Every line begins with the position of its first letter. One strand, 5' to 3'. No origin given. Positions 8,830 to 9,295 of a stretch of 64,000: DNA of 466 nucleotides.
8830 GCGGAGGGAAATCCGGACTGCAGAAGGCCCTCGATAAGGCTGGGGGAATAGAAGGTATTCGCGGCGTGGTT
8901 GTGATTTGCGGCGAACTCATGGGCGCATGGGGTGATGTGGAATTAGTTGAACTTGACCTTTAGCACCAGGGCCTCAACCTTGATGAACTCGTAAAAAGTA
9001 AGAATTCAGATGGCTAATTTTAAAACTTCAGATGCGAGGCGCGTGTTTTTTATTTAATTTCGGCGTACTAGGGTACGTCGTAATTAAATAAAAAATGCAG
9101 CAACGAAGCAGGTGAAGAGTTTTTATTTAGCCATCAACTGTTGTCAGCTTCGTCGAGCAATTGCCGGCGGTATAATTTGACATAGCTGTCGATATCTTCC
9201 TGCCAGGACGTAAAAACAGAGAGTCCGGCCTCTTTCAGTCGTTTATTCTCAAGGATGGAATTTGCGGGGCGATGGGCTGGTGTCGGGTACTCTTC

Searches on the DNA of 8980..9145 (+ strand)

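Call 53: search_dna_similar(query=window:8980-9145:+, collection=plasmids, mode=distant, max_evalue=0.001, max_rows=20)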
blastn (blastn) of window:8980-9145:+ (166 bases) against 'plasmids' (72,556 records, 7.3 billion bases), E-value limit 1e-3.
No match.

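Call 54: search_dna_similar(query=window:8980-9145:+, collection=phages, mode=distant, max_evalue=0.001, max_rows=10)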
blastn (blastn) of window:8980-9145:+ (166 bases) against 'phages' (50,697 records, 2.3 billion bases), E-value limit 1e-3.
No match.
